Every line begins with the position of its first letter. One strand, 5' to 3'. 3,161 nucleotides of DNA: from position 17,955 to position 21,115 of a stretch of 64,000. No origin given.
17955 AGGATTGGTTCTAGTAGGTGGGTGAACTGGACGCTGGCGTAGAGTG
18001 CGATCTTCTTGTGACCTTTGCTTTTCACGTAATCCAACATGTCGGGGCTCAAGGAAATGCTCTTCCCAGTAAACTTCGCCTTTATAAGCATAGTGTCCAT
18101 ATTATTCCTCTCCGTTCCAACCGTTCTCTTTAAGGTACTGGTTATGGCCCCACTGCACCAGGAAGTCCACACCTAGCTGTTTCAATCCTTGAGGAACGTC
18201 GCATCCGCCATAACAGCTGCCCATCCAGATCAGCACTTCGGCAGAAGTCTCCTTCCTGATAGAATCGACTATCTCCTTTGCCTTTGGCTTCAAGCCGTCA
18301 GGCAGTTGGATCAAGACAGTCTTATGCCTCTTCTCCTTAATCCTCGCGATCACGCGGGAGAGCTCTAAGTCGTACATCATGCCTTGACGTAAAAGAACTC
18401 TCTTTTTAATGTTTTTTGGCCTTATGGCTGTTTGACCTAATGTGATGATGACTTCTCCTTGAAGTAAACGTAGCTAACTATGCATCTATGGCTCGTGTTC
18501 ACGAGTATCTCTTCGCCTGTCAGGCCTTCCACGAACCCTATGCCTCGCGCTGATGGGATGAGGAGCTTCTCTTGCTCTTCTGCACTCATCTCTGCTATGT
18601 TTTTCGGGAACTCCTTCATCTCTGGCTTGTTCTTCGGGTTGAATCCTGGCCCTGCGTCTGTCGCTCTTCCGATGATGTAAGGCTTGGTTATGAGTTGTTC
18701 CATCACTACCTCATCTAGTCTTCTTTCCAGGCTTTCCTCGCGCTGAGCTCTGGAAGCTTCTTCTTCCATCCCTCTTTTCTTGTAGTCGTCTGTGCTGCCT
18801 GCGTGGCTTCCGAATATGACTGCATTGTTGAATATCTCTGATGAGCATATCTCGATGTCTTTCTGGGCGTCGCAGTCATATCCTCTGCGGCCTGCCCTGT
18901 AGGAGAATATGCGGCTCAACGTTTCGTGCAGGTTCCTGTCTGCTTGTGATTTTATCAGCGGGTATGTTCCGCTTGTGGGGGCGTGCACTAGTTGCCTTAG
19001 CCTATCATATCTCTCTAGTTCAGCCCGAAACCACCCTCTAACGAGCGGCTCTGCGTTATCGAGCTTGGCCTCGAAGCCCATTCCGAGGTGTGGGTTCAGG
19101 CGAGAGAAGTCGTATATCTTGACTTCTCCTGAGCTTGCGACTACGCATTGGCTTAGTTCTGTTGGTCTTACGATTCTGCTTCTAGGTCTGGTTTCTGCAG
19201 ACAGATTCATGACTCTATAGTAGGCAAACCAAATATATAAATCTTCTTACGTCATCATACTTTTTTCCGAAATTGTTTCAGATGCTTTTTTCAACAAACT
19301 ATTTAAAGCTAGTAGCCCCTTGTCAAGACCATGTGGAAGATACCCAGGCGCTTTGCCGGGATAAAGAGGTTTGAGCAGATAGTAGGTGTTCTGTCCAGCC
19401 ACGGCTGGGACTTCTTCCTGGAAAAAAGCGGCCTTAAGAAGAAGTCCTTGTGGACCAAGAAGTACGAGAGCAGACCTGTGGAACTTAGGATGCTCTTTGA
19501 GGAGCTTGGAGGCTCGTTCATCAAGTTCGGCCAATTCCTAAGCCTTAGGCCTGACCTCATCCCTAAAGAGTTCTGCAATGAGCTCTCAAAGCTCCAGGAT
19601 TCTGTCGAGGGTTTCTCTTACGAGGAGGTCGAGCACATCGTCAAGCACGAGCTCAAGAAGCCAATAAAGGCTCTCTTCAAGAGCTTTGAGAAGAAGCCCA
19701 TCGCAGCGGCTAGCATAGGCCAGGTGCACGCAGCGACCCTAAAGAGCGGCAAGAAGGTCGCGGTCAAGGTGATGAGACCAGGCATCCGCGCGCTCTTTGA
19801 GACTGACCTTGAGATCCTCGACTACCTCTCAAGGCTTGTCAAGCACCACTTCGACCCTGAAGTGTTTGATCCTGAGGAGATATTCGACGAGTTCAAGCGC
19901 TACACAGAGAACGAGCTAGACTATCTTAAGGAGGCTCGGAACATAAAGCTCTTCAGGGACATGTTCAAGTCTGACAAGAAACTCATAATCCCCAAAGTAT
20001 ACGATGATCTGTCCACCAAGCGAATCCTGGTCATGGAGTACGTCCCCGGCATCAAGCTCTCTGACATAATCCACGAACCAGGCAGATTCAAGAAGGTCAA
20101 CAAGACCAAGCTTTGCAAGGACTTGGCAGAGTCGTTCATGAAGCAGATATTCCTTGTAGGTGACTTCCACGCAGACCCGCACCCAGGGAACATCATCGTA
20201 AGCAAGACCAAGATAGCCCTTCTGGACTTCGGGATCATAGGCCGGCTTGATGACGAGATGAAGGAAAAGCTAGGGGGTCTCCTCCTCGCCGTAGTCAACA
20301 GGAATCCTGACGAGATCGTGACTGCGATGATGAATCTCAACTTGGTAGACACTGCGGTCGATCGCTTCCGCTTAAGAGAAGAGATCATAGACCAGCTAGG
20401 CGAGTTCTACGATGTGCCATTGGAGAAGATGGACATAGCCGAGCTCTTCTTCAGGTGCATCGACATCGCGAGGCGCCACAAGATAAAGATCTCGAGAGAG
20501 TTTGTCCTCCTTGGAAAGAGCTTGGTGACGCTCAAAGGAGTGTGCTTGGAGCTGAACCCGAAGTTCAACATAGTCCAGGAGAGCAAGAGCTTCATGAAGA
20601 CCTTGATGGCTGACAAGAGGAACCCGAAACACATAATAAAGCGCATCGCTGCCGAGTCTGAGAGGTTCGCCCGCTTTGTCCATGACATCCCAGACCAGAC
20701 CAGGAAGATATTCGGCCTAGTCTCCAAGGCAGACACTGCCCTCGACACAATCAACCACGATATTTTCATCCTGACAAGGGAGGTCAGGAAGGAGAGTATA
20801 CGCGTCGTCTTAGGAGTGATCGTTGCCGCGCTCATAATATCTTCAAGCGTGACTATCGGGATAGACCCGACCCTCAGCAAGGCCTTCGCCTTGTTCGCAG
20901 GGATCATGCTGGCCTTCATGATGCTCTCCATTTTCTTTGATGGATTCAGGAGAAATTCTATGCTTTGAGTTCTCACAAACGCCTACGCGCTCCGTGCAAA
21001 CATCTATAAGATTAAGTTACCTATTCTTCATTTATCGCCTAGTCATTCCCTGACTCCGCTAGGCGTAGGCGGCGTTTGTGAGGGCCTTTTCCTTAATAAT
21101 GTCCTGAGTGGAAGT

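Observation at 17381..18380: Diphthamide synthase Dph2 encoded as two ORFs separated by TAA, one nucleotide, then ATG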

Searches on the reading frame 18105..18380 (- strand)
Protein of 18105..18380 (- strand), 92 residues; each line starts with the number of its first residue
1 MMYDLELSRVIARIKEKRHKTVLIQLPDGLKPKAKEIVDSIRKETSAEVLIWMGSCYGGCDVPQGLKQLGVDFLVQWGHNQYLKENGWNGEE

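Call 3: search_protein_families(library=pfam, proteins=[window:18105-18380:-], max_evalue=0.01)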
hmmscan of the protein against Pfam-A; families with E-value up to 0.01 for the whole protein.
window:18105-18380:- (92 aa): 1 family
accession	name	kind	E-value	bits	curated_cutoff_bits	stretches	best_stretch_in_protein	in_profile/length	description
PF01866.22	Diphthamide_syn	-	2.4e-12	47.3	33.2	1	26-83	1-58/302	Putative diphthamide synthesis protein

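Call 4: search_protein_families(library=ncbifam, proteins=[window:18105-18380:-], max_evalue=0.01)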
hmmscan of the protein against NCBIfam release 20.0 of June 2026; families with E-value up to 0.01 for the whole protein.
window:18105-18380:- (92 aa): 2 families
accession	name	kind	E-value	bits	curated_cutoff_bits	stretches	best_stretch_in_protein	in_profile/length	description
TIGR00322.1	diphth2_R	domain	5.6e-20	72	35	1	3-83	1-83/320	diphthamide biosynthesis enzyme Dph1/Dph2 domain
TIGR03682.1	arCOG04112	equivalog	1.3e-15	57.4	202.8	1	20-84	3-66/308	diphthamide biosynthesis enzyme Dph2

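Call 9: find_homologous_proteins(query=window:18105-18380:-)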
Query window:18105-18380:- (92 aa): 187 proteins with E <= 0.001 among 187 candidates; the best 120 are listed.
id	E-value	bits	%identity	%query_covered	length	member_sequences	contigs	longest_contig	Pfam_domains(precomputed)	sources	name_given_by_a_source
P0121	2.4e-56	206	100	100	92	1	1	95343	PF01866.23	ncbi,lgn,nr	ncbi:diphthamide synthesis protein [Candidatus Woesearchaeota archaeon]|nr:diphthamide synthesis pro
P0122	2.4e-46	174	84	99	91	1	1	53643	PF01866.23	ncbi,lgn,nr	ncbi:diphthamide synthesis protein [Candidatus Woesearchaeota archaeon]|nr:diphthamide synthesis pro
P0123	1.4e-39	152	73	99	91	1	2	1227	PF01866.23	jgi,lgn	jgi:2-(3-amino-3-carboxypropyl)histidine synthase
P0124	2.1e-37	145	66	100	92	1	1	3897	PF01866.23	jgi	jgi:2-(3-amino-3-carboxypropyl)histidine synthase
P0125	7.8e-37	143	69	99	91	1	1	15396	PF01866.23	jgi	jgi:diphthamide biosynthesis enzyme Dph1/Dph2-like protein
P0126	2.5e-36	142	68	95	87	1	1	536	PF01866.23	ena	-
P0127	2.8e-36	142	66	96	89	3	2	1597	PF01866.23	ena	-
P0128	7.2e-36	140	70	93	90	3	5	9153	PF01866.23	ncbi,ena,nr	ncbi:TPA: hypothetical protein HA361_04845 [Candidatus Woesearchaeota archaeon]|nr:hypothetical prot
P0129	8.3e-36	140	70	95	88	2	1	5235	PF01866.23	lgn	-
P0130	1.8e-35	139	71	96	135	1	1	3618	PF01866.23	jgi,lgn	-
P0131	8.4e-35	137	64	98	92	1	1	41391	PF01866.23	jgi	jgi:2-(3-amino-3-carboxypropyl)histidine synthase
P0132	8.6e-35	137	66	96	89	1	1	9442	PF01866.23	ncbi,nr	ncbi:diphthamide synthesis protein [Candidatus Woesearchaeota archaeon]|nr:diphthamide synthesis pro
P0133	2.3e-34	135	64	99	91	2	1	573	PF01866.23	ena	-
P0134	5.7e-34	134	66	95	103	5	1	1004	PF01866.23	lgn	-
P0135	2.4e-33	132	63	98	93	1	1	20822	PF01866.23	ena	-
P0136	4.9e-33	131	63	100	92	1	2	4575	PF01866.23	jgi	jgi:2-(3-amino-3-carboxypropyl)histidine synthase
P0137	5.3e-33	131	69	95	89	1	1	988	PF01866.23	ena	-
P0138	6.6e-33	131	64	95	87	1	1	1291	PF01866.23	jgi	jgi:2-(3-amino-3-carboxypropyl)histidine synthase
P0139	6.9e-33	131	63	95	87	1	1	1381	PF01866.23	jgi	jgi:diphthamide biosynthesis enzyme Dph1/Dph2-like protein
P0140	7.6e-33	131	67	93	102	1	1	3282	PF01866.23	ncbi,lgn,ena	-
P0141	3.3e-32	129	64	97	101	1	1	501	PF01866.23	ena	-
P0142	2.1e-31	126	63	93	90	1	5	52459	PF01866.23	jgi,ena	-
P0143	2.5e-31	126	63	91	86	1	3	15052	PF01866.23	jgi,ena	-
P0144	6.1e-31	124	57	93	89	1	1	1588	PF01866.23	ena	-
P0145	1.1e-30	124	60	96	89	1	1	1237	PF01866.23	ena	-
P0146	1.3e-30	123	61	95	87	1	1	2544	PF01866.23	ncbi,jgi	-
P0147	2.5e-30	123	58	93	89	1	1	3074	PF01866.23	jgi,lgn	-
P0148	3.5e-30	122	58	93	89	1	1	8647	PF01866.23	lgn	-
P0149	6.2e-30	121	60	95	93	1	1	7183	PF01866.23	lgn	-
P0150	6.5e-30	121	66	89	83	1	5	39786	PF01866.23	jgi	-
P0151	8.3e-30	121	63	93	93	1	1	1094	PF01866.23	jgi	jgi:diphthamide biosynthesis enzyme Dph1/Dph2-like protein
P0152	1.1e-29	120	62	89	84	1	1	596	PF01866.23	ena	-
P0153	1.9e-29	120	65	89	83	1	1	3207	PF01866.23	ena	-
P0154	1.9e-29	120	58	96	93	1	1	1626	PF01866.23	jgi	-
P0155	2.7e-29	119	63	98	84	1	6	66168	PF01866.23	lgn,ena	-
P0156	3.2e-29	119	60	96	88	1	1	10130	PF01866.23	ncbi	-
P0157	8.0e-29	118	59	90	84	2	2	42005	PF01866.23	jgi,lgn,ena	jgi:2-(3-amino-3-carboxypropyl)histidine synthase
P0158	8.2e-29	118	63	87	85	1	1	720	PF01866.23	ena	-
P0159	1.4e-28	117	65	87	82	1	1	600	PF01866.23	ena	-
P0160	1.4e-28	117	62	91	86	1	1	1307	PF01866.23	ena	-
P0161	1.8e-28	117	61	96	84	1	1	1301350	PF01866.23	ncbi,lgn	-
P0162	2.1e-28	116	62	91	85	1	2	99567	PF01866.23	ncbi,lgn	-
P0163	2.4e-28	116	58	91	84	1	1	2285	PF01866.23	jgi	-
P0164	2.7e-28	116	63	89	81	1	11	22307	PF01866.23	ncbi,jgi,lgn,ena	-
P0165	2.8e-28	116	60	95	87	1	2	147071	PF01866.23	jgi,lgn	-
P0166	2.9e-28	116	61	89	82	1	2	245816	PF01866.23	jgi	jgi:2-(3-amino-3-carboxypropyl)histidine synthase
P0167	3.4e-27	112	61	89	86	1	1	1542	PF01866.23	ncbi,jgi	-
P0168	4.5e-27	112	60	89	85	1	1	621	PF01866.23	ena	-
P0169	5.2e-27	112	60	87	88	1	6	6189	PF01866.23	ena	-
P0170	9.2e-27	111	61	89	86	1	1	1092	PF01866.23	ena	-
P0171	9.3e-27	111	60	88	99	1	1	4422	PF01866.23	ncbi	-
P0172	1.8e-26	110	58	90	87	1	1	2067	PF01866.23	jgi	-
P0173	2.1e-26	110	60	89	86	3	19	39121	PF01866.23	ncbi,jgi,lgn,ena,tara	jgi:2-(3-amino-3-carboxypropyl)histidine synthase|tara:strand:- start:3275 stop:3535 length:261 star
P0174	2.3e-26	110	54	90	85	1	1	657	PF01866.23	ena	-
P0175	2.4e-26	110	60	89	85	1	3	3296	PF01866.23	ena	-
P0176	5.2e-26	109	58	91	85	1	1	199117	PF01866.23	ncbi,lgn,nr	ncbi:diphthamide synthesis protein [Candidatus Woesearchaeota archaeon]|nr:diphthamide synthesis pro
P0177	6.2e-26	108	54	89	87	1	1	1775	PF01866.23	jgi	-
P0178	7.0e-26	108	60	89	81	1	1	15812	PF01866.23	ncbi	-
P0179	7.5e-26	108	57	89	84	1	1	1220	PF01866.23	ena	-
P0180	7.6e-26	108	62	88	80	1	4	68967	PF01866.23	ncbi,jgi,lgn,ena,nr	ncbi:MAG: diphthamide synthesis protein [Nanoarchaeota archaeon]|nr:diphthamide synthesis protein [N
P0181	1.2e-25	108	64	87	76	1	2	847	PF01866.23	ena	-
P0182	1.3e-25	107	59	90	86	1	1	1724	PF01866.23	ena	-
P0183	1.3e-25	107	59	90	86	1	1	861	PF01866.23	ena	-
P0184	1.7e-25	107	60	89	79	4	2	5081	PF01866.23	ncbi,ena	-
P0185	2.0e-25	107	63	88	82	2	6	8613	PF01866.23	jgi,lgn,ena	-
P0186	2.4e-25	106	60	91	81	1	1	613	PF01866.23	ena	-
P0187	2.5e-25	106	58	90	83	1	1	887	PF01866.23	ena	-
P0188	3.4e-25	106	55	89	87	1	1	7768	PF01866.23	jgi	-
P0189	3.6e-25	106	58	88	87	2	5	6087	PF01866.23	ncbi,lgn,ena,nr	ncbi:MAG TPA: diphthamide synthesis protein [Candidatus Nanoarchaeia archaeon]|nr:diphthamide synthe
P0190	4.5e-25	106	54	90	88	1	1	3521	PF01866.23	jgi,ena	jgi:2-(3-amino-3-carboxypropyl)histidine synthase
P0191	5.4e-25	105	57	89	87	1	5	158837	PF01866.23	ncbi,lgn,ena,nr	ncbi:diphthamide synthesis protein [Candidatus Woesearchaeota archaeon]|nr:diphthamide synthesis pro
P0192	6.6e-25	105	60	88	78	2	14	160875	PF01866.23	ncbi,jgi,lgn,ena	jgi:diphthamide biosynthesis enzyme Dph1/Dph2-like protein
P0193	6.7e-25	105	56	87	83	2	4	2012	PF01866.23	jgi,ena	-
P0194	7.1e-25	105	61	89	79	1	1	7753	PF01866.23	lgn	-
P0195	7.3e-25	105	54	88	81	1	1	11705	PF01866.23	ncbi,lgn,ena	-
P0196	7.6e-25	105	59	89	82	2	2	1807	PF01866.23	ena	-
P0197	7.8e-25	105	54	91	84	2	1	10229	PF01866.23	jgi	jgi:2-(3-amino-3-carboxypropyl)histidine synthase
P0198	7.8e-25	105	55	91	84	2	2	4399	PF01866.23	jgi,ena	-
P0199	8.3e-25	105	56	89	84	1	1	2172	PF01866.23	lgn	-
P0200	8.3e-25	105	57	88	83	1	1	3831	PF01866.23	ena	-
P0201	1.0e-24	105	56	89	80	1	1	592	PF01866.23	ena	-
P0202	1.0e-24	104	60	91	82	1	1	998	PF01866.23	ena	-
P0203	1.1e-24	104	59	88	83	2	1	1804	PF01866.23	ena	-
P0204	1.3e-24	104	55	91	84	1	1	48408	PF01866.23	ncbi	-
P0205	1.3e-24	104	60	89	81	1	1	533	PF01866.23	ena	-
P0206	1.4e-24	104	60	89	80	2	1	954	PF01866.23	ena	-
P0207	1.4e-24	104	57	89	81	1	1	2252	PF01866.23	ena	-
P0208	1.8e-24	104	60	90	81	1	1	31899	PF01866.23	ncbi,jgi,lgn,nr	ncbi:diphthamide synthesis protein [Candidatus Woesearchaeota archaeon]|nr:diphthamide synthesis pro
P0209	1.9e-24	104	57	89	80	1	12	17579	PF01866.23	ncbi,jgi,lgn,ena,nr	ncbi:diphthamide synthesis protein [Candidatus Woesearchaeota archaeon]|nr:diphthamide synthesis pro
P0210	1.9e-24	104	60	87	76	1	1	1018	PF01866.23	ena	-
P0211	2.0e-24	104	54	89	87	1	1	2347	PF01866.23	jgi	-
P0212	2.6e-24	103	59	89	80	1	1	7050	PF01866.23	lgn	-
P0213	2.9e-24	103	56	91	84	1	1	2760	PF01866.23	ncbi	-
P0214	3.3e-24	103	55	91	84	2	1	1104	PF01866.23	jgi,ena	-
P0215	3.5e-24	103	60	91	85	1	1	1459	PF01866.23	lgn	-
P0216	4.4e-24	102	57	89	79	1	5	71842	PF01866.23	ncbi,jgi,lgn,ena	-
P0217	5.9e-24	102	52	93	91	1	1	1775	PF01866.23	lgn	-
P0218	7.5e-24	102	55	91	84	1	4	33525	PF01866.23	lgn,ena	-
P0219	7.8e-24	102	58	91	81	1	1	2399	PF01866.23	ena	-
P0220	8.9e-24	102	57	89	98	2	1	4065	PF01866.23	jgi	jgi:2-(3-amino-3-carboxypropyl)histidine synthase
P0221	1.4e-23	101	61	91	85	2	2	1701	PF01866.23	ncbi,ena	ncbi:MAG: diphthamide synthesis protein [Nanoarchaeota archaeon]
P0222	1.5e-23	101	51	89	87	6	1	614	PF01866.23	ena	-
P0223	1.6e-23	101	55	91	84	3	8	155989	PF01866.23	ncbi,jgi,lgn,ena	jgi:2-(3-amino-3-carboxypropyl)histidine synthase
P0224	1.6e-23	101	59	87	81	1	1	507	PF01866.23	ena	-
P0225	1.7e-23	101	57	89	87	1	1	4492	PF01866.23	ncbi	-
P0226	1.9e-23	100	56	89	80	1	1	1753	PF01866.23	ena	-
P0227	2.4e-23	100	56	89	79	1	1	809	PF01866.23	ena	-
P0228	2.6e-23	100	54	89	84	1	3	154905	PF01866.23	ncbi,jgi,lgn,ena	-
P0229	2.9e-23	100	57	91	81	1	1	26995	PF01866.23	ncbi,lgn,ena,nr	ncbi:MAG: diphthamide synthesis protein [Nanoarchaeota archaeon]|nr:diphthamide synthesis protein [N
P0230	3.6e-23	100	56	88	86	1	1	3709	PF01866.23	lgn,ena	-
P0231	4.5e-23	99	55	89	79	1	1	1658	PF01866.23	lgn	-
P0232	5.0e-23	99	59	88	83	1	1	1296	PF01866.23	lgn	-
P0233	5.4e-23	99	57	91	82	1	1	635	PF01866.23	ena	-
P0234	6.3e-23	99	57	89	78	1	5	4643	PF01866.23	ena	-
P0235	6.3e-23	99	51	91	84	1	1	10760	PF01866.23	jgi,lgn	-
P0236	6.6e-23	99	55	89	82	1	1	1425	PF01866.23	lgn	-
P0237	7.1e-23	99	56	89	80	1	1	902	PF01866.23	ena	-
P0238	1.1e-22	98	58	90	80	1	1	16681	PF01866.23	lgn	-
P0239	1.1e-22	98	56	89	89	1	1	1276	PF01866.23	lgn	-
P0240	1.3e-22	98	54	91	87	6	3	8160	PF01866.23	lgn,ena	-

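Call 63: search_protein_representatives(protein=window:18105-18380:-)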
Query: 92 residues. Proteins with E-value up to 0.001 (for the whole library): 625; up to 1e-10: 104; up to 1e-30: 0. The best 150 are listed.
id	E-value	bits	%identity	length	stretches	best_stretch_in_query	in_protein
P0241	2.1e-26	108.3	49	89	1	3-88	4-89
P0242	5.6e-25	103.7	53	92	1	2-88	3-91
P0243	6.3e-25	103.5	54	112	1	1-85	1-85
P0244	8.3e-24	99.9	58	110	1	2-82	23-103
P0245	2.3e-23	98.5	51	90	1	1-86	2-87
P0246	1.1e-21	93.2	52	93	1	4-83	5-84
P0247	7.4e-21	90.5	52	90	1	2-83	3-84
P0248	1.1e-20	90.0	54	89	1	3-82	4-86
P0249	4.5e-20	88.0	48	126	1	2-82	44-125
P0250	1.1e-19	86.7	52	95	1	3-88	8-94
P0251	3.5e-19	85.1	51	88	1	2-85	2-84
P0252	5.3e-18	81.3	53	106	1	2-82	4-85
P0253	9.2e-18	80.6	40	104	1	7-89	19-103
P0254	1.4e-17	80.0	45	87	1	2-84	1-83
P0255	1.8e-17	79.6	50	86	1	1-82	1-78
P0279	5.9e-14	68.4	44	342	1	2-87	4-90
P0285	1.1e-13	67.5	45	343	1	2-84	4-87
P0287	1.3e-13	67.3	42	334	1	5-85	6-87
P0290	2.2e-13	66.6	40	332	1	4-81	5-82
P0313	4.7e-12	62.3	46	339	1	1-81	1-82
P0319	6.6e-12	61.8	40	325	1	3-84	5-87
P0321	8.2e-12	61.5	45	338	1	3-80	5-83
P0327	1.7e-11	60.5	45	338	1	2-83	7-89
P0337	4.7e-11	59.1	43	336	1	2-84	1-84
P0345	1.1e-10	58.0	42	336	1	6-84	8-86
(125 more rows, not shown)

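Call 64: list_cluster_members(proteins=[P0279, P0285, P0287, P0290, P0313, P0319, P0321, P0327, P0337, P0345])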
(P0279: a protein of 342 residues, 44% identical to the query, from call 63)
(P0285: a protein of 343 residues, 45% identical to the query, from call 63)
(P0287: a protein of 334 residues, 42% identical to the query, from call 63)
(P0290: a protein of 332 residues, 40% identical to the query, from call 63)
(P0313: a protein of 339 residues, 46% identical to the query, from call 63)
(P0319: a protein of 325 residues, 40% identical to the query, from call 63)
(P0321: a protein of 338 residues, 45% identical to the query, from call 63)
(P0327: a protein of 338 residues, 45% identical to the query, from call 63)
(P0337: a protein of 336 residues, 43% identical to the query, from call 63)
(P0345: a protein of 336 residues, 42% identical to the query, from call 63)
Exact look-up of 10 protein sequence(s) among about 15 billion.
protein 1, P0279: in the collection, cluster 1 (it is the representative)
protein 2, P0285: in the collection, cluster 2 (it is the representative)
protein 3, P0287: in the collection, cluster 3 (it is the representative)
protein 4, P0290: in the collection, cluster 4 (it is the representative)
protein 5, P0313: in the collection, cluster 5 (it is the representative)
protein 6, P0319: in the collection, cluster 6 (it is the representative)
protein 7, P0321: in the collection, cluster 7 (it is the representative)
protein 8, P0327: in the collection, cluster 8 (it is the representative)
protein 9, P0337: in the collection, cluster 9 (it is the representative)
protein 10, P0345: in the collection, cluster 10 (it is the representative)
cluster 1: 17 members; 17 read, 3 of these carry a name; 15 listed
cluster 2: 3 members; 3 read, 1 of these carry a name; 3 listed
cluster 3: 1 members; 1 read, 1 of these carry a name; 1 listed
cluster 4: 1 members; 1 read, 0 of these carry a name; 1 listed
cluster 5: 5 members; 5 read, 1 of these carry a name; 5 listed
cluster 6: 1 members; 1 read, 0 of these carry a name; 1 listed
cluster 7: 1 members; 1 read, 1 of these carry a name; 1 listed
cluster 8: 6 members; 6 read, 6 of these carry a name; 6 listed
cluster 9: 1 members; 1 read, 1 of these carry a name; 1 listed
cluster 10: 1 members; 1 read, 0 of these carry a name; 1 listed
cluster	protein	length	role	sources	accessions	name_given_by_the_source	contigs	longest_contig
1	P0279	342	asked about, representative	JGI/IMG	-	-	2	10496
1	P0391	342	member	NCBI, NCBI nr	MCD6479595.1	diphthamide biosynthesis enzyme Dph2 [Candidatus Bathyarchaeota archaeon]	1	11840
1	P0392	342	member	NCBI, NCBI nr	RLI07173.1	diphthamide biosynthesis enzyme Dph2 [Candidatus Bathyarchaeota archaeon] | MAG: diphthamide biosynthesis enzyme Dph2 [Candidatus Bathyarchaeota archaeon]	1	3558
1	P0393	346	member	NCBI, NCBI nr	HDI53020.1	MAG TPA: diphthamide biosynthesis enzyme Dph2 [Candidatus Bathyarchaeota archaeon] | diphthamide biosynthesis enzyme Dph2 [Candidatus Bathyarchaeota archaeon]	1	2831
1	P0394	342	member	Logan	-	-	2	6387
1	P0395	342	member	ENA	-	-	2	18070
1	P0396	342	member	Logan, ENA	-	-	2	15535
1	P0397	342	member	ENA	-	-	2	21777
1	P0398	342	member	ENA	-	-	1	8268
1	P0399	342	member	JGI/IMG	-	-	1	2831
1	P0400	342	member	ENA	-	-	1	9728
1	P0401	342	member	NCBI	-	-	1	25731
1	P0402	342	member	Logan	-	-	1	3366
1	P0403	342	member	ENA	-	-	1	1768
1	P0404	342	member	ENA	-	-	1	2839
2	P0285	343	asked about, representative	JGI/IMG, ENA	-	-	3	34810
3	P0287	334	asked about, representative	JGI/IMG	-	2-(3-amino-3-carboxypropyl)histidine synthase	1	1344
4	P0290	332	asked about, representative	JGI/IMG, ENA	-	-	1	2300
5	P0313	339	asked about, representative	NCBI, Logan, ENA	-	-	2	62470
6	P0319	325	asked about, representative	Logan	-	-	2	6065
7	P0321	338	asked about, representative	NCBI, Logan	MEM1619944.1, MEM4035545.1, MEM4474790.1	MAG: diphthamide biosynthesis enzyme Dph2 [Fervidicoccaceae archaeon]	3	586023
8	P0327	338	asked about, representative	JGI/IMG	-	2-(3-amino-3-carboxypropyl)histidine synthase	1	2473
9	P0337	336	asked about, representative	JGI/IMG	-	2-(3-amino-3-carboxypropyl)histidine synthase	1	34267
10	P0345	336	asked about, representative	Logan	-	-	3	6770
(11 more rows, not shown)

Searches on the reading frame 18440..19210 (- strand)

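Call 54: search_protein_families(library=pfam, proteins=[window:18440-19210:-], max_evalue=0.001)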
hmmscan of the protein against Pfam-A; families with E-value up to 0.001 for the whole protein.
window:18440-19210:- (257 aa): 1 family
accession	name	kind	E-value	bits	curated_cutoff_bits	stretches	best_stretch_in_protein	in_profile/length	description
PF13581.12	HATPase_c_2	-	6.4e-05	23.4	27.4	1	96-231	9-109/127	Histidine kinase-like ATPase domain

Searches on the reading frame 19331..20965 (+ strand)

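Call 54: search_protein_families(library=pfam, proteins=[window:19331-20965:+], max_evalue=0.001)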
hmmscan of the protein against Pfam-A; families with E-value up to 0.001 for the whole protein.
window:19331-20965:+ (545 aa): 3 families
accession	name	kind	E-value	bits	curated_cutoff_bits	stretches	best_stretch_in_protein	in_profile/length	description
PF03109.22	ABC1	-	1.6e-76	257.1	22.9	1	87-331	1-242/244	ABC1 atypical kinase-like domain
PF00069.31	Pkinase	-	7.6e-06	26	31.7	1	195-309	48-151/263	Protein kinase domain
PF01636.29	APH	-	0.00063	20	23.2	0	280-301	172-195/239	Phosphotransferase enzyme family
